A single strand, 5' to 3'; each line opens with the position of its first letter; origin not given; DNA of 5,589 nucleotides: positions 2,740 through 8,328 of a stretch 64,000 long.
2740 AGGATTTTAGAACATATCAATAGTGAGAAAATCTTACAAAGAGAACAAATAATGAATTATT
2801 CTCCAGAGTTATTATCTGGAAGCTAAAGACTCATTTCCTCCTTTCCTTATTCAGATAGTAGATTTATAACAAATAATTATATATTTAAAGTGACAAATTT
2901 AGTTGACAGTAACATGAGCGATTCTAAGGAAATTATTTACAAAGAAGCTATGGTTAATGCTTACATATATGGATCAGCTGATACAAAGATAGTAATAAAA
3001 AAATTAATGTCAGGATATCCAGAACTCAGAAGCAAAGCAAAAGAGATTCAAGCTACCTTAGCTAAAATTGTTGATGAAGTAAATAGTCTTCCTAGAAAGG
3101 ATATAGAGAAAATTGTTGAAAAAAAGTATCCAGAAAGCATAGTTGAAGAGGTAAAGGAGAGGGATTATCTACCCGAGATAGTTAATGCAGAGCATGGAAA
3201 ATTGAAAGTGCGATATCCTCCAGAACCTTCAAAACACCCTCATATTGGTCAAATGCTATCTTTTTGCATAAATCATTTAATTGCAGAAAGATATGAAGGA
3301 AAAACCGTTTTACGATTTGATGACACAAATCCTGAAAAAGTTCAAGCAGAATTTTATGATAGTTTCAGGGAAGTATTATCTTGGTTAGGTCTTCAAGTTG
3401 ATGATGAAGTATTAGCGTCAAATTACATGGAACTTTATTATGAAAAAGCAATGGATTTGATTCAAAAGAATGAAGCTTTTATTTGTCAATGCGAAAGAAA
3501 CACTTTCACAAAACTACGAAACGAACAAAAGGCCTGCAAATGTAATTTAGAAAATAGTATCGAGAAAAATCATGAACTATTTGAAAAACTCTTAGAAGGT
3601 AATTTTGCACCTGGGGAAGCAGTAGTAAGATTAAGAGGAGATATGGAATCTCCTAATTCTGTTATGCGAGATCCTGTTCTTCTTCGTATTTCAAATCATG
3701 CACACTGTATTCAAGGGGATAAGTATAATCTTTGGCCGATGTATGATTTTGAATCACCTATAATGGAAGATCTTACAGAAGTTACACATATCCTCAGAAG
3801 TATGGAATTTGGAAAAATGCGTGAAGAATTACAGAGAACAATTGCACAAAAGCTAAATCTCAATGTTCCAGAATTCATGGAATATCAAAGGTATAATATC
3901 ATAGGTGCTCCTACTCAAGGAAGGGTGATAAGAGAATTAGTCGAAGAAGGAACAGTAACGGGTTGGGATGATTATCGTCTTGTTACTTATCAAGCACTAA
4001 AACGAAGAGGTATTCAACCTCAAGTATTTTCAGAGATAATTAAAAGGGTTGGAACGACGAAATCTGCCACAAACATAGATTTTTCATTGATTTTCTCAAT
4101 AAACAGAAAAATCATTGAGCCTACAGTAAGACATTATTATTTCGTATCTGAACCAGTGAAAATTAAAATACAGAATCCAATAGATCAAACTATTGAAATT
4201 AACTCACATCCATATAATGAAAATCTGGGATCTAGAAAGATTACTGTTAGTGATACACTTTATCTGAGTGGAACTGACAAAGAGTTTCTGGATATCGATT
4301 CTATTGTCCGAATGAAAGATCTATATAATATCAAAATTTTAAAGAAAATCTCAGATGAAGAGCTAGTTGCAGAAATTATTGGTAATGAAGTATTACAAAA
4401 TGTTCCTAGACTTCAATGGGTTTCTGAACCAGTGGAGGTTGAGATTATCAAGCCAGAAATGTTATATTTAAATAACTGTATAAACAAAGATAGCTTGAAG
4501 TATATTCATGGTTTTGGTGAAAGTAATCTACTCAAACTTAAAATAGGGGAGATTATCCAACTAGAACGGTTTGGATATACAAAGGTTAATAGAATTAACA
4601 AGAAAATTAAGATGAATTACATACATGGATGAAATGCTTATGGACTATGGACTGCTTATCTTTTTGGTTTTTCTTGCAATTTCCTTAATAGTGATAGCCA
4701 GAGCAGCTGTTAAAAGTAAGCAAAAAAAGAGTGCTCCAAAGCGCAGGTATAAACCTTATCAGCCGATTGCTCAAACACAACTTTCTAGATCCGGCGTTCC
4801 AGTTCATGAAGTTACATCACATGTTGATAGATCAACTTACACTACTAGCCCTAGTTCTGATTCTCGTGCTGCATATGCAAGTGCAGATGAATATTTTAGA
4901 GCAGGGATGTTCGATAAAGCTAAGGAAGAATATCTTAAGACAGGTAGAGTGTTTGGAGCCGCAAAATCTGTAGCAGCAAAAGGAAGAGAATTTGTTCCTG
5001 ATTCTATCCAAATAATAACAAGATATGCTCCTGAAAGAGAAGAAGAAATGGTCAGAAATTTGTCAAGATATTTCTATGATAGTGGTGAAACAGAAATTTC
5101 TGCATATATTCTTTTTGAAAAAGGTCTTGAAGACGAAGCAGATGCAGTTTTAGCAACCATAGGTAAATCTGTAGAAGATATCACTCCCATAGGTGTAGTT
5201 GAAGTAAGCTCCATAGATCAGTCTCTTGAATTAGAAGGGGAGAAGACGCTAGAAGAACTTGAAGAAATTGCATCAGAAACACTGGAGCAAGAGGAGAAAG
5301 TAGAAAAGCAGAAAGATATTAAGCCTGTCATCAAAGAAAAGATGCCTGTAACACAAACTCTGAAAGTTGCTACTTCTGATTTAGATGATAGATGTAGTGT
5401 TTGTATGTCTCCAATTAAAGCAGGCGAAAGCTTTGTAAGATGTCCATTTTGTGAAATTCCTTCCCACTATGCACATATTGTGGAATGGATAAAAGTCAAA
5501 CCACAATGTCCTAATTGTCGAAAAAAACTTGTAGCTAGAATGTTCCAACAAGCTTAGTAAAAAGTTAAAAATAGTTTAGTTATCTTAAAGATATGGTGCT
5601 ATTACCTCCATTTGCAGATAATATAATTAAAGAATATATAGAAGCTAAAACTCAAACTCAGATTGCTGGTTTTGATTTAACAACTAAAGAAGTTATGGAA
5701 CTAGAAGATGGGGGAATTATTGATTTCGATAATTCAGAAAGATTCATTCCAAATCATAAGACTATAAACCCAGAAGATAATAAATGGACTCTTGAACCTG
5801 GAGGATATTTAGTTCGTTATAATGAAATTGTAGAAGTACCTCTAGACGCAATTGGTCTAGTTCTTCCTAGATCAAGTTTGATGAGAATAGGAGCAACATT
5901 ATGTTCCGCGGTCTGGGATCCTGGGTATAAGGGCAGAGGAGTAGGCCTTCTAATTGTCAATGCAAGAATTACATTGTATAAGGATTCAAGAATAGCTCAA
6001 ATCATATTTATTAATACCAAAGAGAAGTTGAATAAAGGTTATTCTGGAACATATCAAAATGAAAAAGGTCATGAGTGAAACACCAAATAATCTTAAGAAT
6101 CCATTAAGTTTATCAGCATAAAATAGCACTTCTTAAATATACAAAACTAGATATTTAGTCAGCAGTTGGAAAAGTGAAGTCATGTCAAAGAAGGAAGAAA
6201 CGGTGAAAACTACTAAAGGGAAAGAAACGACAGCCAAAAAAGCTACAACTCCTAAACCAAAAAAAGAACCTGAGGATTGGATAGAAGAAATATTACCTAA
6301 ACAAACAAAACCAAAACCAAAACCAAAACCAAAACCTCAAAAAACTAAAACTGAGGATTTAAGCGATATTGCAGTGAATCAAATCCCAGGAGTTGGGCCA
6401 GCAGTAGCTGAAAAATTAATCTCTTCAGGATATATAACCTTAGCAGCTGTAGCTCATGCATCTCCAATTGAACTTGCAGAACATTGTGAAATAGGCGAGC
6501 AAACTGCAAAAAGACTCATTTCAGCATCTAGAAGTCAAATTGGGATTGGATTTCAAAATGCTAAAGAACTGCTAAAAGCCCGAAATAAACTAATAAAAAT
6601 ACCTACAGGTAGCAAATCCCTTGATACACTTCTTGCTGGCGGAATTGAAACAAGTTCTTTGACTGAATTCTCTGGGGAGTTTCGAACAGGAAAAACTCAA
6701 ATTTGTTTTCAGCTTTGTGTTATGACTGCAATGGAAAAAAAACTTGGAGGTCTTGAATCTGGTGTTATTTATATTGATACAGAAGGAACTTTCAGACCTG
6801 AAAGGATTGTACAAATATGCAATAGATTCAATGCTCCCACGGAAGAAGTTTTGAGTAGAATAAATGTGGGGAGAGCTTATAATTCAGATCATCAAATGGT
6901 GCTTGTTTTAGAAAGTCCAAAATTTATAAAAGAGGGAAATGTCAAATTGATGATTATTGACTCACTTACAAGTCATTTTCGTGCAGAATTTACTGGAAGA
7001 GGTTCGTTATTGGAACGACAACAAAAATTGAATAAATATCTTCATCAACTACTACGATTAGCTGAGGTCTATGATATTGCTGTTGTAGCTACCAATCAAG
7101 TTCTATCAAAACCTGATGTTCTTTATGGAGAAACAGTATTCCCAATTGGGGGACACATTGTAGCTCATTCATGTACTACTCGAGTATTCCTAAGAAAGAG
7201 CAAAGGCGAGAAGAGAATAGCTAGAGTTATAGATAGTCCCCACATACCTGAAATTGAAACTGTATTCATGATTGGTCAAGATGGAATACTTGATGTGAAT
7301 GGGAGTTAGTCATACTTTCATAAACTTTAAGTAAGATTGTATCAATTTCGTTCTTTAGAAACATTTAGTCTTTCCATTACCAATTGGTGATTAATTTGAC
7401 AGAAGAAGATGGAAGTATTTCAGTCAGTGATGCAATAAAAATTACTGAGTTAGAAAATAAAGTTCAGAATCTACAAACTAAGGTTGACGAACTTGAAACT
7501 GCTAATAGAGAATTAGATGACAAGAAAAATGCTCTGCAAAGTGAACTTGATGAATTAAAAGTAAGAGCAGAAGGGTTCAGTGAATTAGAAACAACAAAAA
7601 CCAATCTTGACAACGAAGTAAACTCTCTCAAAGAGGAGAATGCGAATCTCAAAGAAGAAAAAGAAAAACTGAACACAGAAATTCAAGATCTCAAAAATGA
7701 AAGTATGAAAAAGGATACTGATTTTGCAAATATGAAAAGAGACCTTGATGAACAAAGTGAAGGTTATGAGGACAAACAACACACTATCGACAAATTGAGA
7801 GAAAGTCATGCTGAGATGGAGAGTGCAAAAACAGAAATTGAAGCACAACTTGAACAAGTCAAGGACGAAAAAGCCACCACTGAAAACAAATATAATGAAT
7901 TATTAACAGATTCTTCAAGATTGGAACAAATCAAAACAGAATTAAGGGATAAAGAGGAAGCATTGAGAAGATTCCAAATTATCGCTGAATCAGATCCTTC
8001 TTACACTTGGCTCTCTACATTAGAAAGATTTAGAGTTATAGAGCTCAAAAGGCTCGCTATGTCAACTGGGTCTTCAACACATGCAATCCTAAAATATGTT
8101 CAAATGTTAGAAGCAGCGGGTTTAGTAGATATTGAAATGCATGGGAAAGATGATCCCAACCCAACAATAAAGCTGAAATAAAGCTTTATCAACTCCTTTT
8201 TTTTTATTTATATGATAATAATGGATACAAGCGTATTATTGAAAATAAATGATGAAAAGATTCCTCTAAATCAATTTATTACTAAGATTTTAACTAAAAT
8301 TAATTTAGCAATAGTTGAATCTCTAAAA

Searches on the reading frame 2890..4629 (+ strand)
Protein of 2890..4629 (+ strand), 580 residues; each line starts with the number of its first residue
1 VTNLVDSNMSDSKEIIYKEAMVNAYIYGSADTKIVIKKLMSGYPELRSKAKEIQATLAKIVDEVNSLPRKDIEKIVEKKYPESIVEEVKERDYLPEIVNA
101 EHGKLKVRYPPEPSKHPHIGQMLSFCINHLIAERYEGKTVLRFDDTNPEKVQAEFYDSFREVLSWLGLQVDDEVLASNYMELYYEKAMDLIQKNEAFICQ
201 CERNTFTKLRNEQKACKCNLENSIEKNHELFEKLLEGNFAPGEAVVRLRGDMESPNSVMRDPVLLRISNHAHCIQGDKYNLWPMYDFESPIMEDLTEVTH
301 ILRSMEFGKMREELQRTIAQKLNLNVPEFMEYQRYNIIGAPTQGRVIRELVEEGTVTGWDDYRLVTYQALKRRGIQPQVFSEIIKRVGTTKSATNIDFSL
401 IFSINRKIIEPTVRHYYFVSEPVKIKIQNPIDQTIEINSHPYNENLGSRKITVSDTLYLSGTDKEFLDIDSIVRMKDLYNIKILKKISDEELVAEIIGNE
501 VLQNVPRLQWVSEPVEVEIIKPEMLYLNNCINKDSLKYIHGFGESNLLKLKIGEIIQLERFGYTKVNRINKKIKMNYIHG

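Call 86: search_protein_families(library=ncbifam, proteins=[window:2890-4629:+], max_evalue=0.01)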
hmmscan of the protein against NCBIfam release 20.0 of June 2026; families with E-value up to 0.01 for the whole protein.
window:2890-4629:+ (580 aa): 10 families
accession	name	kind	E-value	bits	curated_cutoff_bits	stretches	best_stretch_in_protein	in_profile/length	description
NF003169.0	PRK04156.1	equivalog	7.7e-141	470.5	516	1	10-579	3-566/567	glutamate--tRNA ligase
TIGR00463.1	gltX_arch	equivalog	2.3e-124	415.9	401.75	1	13-576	2-556/560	glutamate--tRNA ligase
TIGR00440.1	glnS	equivalog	5.5e-84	282.9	425.8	1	106-463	2-365/524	glutamine--tRNA ligase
NF011291.0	PRK14703.1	equivalog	2.7e-77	260.7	681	1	92-463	14-399/769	glutamine--tRNA ligase/YqeY domain fusion protein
TIGR00464.1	gltX_bact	equivalog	1.6e-22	80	289.95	1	105-330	2-229/470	glutamate--tRNA ligase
NF004314.0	PRK05710.1-3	equivalog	1.4e-16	60.7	256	1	108-223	10-127/297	tRNA glutamyl-Q(34) synthetase GluQRS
TIGR03838.1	queuosine_YadB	equivalog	6.2e-15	55.3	276.7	1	108-222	4-120/272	tRNA glutamyl-Q(34) synthetase GluQRS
NF004315.1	PRK05710.1-4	equivalog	2.8e-14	53.2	250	1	108-209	2-104/274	tRNA glutamyl-Q(34) synthetase GluQRS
NF004313.0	PRK05710.1-2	equivalog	3.7e-07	29.6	380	1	106-213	6-114/299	tRNA glutamyl-Q(34) synthetase GluQRS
NF004312.0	PRK05710.1-1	equivalog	1.7e-06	27.6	453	1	107-210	16-120/306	tRNA glutamyl-Q(34) synthetase GluQRS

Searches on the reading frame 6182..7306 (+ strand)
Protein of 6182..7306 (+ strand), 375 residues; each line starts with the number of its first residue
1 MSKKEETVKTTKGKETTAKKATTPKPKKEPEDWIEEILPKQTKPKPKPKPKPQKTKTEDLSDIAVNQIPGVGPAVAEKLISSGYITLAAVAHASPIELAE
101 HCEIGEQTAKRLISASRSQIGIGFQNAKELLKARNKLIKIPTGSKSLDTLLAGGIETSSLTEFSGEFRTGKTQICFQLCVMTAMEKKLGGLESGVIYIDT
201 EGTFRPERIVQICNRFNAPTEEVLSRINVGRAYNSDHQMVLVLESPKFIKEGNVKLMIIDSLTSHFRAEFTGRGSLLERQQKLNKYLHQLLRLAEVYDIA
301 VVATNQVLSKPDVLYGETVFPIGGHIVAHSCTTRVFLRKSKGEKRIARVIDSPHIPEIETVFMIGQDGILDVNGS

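Call 86: search_protein_families(library=ncbifam, proteins=[window:6182-7306:+], max_evalue=0.01)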
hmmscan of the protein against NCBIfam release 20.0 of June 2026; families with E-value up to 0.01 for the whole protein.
window:6182-7306:+ (375 aa): 17 families
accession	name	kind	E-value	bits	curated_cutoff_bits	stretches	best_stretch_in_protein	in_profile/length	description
NF003301.0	PRK04301.1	equivalog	1e-128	429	259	1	62-371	4-315/316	DNA repair and recombination protein RadA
TIGR02236.1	recomb_radA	equivalog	1.6e-121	405.4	361.15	1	65-371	2-311/311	DNA repair and recombination protein RadA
TIGR02239.1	recomb_RAD51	equivalog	1.5e-97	326.5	478.05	1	70-372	8-314/316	DNA repair protein RAD51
TIGR02238.1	recomb_DMC1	equivalog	1.2e-91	307.1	447.7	1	70-372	8-314/314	meiotic recombinase Dmc1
TIGR02237.1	recomb_radB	equivalog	2.2e-38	132.2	172.4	1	147-369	1-209/210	DNA repair and recombination protein RadB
NF006861.0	PRK09361.1-1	equivalog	2.7e-28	99.1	278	1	139-369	4-227/235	DNA repair and recombination protein RadB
NF004723.0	PRK06067.1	subfamily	6.4e-07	29.1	194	1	133-264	9-140/243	flagellar accessory protein FlaH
TIGR02012.1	tigrfam_recA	equivalog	1.9e-06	27.4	325.3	1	134-344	30-228/321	recombinase RecA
TIGR03881.1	KaiC_arch_4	hypoth_equivalog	2.1e-06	27.6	247.8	1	139-269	2-97/231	KaiC domain-containing protein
NF010337.0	PRK13766.1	equivalog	5.6e-05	21.4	610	1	45-114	705-773/781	Hef nuclease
NF008915.0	PRK12278.1-1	equivalog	0.00028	20.9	281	1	8-100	111-190/216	50S ribosomal protein L21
NF002882.0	PRK03348.1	equivalog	0.00042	19.2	389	1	53-112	170-227/461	DNA polymerase IV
NF008916.0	PRK12278.1-4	equivalog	0.00079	19.3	193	1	11-100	103-197/223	50S ribosomal protein L21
NF009401.0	PRK12766.1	equivalog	0.0013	18.5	239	1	64-112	11-59/238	50S ribosomal protein L32e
NF003015.0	PRK03858.1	subfamily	0.0062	15.6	367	0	54-117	167-228/399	DNA polymerase IV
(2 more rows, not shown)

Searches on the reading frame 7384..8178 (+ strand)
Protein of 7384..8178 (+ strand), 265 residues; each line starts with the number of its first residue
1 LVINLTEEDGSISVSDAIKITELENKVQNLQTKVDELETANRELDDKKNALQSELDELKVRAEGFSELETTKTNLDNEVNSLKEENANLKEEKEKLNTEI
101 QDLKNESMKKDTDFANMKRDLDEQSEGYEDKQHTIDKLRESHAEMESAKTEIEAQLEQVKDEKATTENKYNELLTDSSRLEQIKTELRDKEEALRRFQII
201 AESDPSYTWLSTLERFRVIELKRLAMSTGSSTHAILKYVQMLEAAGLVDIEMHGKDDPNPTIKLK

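Call 86: search_protein_families(library=ncbifam, proteins=[window:7384-8178:+], max_evalue=0.01)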
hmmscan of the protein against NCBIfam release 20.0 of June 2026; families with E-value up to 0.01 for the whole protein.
window:7384-8178:+ (265 aa): 22 families
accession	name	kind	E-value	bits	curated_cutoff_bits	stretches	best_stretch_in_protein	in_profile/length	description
TIGR04523.1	Mplasa_alph_rch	subfamily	5.1e-10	37.9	270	1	17-194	453-629/745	helix-rich protein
TIGR02168.1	SMC_prok_B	equivalog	8e-10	37.1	567.35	1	20-194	248-419/1181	chromosome segregation protein SMC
NF045487.1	ASRP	equivalog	2e-08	33.3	300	1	18-189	310-478/593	archaea-specific SMC-related protein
TIGR02169.1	SMC_prok_A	equivalog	1.1e-07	30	729.4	1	19-196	296-474/1165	chromosome segregation protein SMC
NF003034.1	PRK03918.1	equivalog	1.2e-07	30.1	700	1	19-195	253-432/878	DNA double-strand break repair ATPase Rad50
NF041034.1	Rad50_Sulf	equivalog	2e-07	29.3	1000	1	14-205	187-382/872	DNA double-strand break repair ATPase Rad50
TIGR04211.1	SH3_and_anchor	equivalog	2.1e-07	30.7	65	1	19-108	74-163/198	TIGR04211 family SH3 domain-containing protein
NF038350.1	taxis_HmpF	equivalog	3.5e-06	25.7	200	1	22-197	118-293/553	pilus motility taxis protein HmpF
NF002572.0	PRK02224.1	equivalog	9.4e-06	24.2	1087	1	19-194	200-368/888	DNA double-strand break repair ATPase Rad50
NF041035.1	Rad50_Halo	equivalog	2.2e-05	23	1000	1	19-195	252-425/883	DNA double-strand break repair ATPase Rad50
NF045780.1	TrlF_fam_ATP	equivalog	2.8e-05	23.1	350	1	19-205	520-721/944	TrlF family AAA-like ATPase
TIGR04320.1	Surf_Exclu_PgrA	domain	0.00016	21.1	70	0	109-195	246-332/360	SEC10/PgrA surface exclusion domain-containing protein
NF043073.1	MMSYN1_0195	equivalog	0.00033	18.9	1250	1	18-209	374-567/1021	spermidine/putrescine ABC transporter permease/substrate-binding protein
NF041751.2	sbcc_Staph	equivalog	0.00059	17.9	920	1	17-194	273-454/1007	exonuclease subunit SbcC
NF043058.1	T4SS_LegC2C7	subfamily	0.0007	18.7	350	0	67-190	119-232/348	LegC2/C7 family Dot/Icm T4SS effector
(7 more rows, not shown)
